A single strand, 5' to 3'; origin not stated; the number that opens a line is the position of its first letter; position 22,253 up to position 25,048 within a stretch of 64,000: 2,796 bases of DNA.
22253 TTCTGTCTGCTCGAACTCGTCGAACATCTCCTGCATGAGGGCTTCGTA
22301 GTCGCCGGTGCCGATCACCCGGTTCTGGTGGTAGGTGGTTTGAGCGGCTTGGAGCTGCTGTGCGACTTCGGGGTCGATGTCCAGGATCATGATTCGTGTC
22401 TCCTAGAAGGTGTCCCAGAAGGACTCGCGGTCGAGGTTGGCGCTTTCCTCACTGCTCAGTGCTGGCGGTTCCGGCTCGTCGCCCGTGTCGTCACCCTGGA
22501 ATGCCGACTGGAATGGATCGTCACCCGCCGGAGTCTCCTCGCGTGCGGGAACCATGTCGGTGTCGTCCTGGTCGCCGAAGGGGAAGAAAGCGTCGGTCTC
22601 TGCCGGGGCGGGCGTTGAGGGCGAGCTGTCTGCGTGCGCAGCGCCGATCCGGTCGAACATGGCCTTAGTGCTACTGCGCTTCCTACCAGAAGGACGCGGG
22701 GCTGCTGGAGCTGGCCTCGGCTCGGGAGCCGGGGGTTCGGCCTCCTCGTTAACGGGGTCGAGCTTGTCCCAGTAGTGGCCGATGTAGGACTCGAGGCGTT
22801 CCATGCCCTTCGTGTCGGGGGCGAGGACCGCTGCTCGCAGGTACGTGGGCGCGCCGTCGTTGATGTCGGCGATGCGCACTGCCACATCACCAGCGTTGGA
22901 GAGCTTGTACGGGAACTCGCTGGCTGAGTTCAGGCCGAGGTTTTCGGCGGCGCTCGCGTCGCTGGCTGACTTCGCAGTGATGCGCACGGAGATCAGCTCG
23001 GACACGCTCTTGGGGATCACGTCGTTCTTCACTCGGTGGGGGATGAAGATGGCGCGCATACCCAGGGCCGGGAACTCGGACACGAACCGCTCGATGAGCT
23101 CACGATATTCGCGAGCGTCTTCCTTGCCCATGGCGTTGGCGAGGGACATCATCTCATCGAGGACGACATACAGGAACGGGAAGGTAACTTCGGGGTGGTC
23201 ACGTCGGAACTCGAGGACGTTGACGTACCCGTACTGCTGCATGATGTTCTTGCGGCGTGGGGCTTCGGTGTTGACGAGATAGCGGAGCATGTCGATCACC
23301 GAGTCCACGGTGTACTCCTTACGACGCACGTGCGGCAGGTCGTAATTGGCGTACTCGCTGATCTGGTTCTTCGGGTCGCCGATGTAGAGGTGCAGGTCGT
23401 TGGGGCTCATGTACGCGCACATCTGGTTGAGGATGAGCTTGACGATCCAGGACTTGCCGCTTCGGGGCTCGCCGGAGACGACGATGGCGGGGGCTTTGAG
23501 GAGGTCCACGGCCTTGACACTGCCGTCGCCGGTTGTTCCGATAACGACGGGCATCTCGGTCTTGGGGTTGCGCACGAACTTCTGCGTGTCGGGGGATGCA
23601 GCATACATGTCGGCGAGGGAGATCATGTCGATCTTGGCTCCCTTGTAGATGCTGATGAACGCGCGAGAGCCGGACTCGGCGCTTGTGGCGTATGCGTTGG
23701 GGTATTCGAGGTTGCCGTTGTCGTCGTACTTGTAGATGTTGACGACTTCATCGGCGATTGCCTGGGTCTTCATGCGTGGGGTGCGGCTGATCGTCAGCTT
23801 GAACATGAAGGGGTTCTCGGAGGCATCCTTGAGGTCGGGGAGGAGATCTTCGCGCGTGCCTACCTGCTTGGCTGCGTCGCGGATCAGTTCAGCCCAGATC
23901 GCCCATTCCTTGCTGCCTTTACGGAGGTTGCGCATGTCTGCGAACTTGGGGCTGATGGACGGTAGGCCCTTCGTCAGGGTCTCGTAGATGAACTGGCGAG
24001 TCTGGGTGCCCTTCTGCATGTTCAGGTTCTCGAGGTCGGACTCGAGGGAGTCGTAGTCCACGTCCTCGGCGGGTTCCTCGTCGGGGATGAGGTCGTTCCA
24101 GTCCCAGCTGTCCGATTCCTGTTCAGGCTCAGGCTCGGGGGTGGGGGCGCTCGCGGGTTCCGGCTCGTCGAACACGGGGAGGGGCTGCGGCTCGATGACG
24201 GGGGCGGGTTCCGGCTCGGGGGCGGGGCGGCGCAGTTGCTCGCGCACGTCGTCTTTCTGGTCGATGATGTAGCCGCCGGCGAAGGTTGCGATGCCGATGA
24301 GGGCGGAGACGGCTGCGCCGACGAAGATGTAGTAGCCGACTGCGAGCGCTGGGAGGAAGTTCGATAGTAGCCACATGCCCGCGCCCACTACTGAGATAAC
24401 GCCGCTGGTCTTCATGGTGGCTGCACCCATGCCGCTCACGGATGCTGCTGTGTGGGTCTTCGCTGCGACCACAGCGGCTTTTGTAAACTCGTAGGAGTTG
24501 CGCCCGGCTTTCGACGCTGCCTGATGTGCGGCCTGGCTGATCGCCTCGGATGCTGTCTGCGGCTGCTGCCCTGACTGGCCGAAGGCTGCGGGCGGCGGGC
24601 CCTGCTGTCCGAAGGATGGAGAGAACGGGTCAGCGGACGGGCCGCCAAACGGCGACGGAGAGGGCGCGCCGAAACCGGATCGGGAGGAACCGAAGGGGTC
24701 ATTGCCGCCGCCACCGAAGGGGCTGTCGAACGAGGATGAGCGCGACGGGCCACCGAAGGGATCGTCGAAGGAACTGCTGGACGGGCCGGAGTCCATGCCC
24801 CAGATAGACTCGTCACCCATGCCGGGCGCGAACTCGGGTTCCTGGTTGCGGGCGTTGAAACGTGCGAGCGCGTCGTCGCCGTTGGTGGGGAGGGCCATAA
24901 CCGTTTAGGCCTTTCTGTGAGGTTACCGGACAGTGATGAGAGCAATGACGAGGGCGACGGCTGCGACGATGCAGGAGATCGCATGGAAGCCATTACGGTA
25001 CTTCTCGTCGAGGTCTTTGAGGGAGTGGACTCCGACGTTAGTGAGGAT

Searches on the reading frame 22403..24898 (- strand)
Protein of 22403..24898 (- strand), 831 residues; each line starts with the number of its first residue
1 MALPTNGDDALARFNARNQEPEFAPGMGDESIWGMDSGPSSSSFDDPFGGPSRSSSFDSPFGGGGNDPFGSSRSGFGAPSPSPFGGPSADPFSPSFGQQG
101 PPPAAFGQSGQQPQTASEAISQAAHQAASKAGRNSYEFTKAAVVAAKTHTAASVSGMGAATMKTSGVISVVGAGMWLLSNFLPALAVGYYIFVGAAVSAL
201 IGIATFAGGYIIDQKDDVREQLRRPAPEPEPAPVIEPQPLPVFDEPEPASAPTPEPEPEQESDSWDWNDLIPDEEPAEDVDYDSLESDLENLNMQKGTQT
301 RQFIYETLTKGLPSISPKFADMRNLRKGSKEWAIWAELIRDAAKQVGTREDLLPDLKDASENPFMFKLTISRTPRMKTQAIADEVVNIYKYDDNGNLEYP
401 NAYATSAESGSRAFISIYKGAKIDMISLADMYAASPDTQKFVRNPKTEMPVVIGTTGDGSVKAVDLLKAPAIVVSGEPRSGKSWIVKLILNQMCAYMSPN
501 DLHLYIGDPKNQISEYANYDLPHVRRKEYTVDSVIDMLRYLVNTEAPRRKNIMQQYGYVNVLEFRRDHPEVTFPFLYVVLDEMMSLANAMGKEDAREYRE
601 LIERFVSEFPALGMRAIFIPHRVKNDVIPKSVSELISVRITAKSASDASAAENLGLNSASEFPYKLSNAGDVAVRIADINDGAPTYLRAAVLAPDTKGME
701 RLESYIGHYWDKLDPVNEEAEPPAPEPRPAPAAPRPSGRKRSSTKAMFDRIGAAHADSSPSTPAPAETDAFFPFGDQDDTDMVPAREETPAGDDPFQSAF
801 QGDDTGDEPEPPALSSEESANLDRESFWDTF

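Call 6: search_protein_families(library=pfam, proteins=[window:22403-24898:-], max_evalue=0.01)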
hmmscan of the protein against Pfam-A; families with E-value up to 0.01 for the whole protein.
window:22403-24898:- (831 aa): 1 family
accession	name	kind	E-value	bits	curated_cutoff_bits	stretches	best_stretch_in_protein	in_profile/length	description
PF01580.24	FtsK_SpoIIIE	-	4.6e-11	43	24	1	442-587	11-159/221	FtsK/SpoIIIE family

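Call 95: search_protein_families(library=phrogs, proteins=[window:22403-24898:-], max_evalue=0.001)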
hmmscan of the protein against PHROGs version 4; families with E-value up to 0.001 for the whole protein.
window:22403-24898:- (831 aa): 3 families
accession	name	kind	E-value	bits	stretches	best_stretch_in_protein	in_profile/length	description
phrog_1358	-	moron, auxiliary metabolic gene and host takeover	4.1e-29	101.8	1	431-663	566-793/1382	FtsK/SpoIIIE-like protein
phrog_3551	-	moron, auxiliary metabolic gene and host takeover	6.7e-08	32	1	437-712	406-667/758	FtsK/SpoIIIE-like protein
phrog_17074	-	unknown function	8.5e-08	32.2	1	465-638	197-377/621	-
